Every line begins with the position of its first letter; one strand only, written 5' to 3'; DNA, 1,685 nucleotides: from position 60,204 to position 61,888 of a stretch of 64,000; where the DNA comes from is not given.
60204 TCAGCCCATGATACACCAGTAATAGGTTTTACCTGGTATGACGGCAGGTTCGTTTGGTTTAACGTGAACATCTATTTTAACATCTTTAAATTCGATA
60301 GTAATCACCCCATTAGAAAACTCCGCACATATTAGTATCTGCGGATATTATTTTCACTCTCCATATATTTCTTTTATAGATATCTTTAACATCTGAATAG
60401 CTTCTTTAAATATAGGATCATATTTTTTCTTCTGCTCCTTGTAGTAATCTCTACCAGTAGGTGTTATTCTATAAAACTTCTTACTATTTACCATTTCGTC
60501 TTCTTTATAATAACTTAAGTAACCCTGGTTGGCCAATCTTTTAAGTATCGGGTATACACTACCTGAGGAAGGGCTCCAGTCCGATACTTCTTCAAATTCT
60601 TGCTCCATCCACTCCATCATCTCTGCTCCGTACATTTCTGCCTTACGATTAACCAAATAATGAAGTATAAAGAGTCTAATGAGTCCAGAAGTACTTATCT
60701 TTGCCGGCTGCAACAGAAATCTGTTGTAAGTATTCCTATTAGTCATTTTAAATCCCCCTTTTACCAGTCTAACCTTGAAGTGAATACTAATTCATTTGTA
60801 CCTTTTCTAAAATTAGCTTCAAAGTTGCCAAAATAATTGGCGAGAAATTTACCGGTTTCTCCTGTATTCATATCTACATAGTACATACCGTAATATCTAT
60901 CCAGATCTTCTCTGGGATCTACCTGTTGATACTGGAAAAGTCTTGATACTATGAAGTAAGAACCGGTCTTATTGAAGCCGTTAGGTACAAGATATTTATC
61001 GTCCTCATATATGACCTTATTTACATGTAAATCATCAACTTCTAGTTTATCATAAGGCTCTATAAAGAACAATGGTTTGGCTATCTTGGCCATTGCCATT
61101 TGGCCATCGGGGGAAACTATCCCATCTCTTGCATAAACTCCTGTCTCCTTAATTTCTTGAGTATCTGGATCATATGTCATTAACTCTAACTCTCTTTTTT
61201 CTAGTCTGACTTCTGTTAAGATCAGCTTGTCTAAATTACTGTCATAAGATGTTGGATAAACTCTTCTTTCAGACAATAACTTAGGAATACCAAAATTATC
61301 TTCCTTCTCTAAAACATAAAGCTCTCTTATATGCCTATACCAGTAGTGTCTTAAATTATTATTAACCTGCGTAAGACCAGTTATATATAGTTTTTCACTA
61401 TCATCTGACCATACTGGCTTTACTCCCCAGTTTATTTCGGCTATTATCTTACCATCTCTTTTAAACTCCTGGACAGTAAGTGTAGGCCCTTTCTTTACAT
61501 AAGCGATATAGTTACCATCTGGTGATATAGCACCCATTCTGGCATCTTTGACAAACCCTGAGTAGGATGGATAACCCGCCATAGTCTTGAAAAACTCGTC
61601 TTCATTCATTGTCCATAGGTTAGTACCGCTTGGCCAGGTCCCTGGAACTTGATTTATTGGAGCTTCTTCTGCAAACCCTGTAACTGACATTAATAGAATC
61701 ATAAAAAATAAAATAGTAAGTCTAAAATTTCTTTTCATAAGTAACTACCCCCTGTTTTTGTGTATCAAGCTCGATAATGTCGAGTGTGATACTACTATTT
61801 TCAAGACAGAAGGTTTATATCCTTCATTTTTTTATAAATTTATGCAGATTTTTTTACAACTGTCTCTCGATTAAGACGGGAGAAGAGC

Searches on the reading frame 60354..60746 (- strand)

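Call 43: search_protein_families(library=pfam, proteins=[window:60354-60746:-], max_evalue=0.01)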
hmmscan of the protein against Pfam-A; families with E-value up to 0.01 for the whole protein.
window:60354-60746:- (130 aa): 4 families
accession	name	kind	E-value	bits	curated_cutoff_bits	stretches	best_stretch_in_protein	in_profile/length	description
PF03551.20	PadR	-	1.7e-15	57.2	27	1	27-103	1-74/75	Transcriptional regulator PadR-like family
PF13601.12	HTH_34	-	2.4e-05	24.8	27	1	50-107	16-74/80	Winged helix DNA-binding domain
PF02334.22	RTP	-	3.6e-05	24.6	26.7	1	22-109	9-94/113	Replication terminator protein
PF04458.17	DUF505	-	0.00028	19.8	28.7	1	39-126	333-427/622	Protein of unknown function (DUF505)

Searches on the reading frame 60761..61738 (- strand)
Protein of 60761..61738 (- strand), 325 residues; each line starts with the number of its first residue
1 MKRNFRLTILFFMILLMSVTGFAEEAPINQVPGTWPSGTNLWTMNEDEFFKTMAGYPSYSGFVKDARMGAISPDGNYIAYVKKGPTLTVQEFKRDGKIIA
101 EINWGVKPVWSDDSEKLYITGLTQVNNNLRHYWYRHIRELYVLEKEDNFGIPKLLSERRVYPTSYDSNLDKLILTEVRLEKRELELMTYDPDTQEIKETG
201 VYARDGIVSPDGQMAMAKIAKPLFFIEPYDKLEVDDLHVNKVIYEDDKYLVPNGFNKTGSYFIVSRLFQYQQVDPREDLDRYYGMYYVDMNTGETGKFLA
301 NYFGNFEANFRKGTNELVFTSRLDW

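Call 11: search_protein_families(library=phrogs, proteins=[window:60761-61738:-], max_evalue=0.001)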
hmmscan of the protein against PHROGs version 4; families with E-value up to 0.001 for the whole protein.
window:60761-61738:- (325 aa): 0 families

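Call 43: search_protein_families(library=pfam, proteins=[window:60761-61738:-], max_evalue=0.01)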
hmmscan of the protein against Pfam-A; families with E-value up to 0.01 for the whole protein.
window:60761-61738:- (325 aa): 1 family
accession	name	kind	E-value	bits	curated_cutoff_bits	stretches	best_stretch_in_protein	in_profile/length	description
PF07676.18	PD40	-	0.00077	19.8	20.9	0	70-81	15-26/38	WD40-like Beta Propeller Repeat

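Call 75: find_encoding_contigs(protein=window:60761-61738:-, flank=10000, max_places=4)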
Protein window:60761-61738:- (325 aa): no gene with exactly this product is on record in the collection.

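Call 95: find_homologous_proteins(query=window:60761-61738:-, max_evalue=1e-20)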
Query window:60761-61738:- (325 aa): 6 proteins with E <= 1e-20 among 558 candidates.
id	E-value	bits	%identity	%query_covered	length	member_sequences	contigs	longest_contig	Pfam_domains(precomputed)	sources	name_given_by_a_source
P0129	2.3e-116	407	60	90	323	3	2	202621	-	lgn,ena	-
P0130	5.6e-116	405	57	98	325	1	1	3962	PF07676.19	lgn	-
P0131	5.0e-114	399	55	98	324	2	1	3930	-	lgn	-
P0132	1.9e-110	387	57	90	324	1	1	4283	PF07676.19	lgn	-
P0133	1.6e-104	368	51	99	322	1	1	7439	-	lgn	-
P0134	7.0e-96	339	54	86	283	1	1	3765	-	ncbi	ncbi:MAG: hypothetical protein ACOCV1_07110, partial [Bacillota bacterium]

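Call 96: find_encoding_contigs(protein=P0129, flank=10000, max_places=3)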
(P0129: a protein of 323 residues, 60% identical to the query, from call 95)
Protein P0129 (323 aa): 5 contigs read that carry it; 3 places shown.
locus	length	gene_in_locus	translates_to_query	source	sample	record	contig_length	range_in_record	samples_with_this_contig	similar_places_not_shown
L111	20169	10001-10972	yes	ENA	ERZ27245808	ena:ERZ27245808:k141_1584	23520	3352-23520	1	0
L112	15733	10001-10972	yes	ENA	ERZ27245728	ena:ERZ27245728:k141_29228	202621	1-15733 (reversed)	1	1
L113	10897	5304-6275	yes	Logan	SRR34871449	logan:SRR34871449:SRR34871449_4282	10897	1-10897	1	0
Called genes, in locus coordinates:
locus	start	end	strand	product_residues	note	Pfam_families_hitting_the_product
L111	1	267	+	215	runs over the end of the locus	PF00149:Metallophos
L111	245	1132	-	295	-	PF11638:DnaA_N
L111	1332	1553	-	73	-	-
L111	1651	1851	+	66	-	-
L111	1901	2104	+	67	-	-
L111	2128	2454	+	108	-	-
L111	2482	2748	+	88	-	-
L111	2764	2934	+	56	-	-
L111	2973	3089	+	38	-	-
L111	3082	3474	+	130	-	-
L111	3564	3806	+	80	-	-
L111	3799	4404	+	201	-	-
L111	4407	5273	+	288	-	PF04055:Radical_SAM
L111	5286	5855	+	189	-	-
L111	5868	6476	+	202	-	-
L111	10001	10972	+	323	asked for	-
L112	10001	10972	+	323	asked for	-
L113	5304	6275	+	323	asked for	-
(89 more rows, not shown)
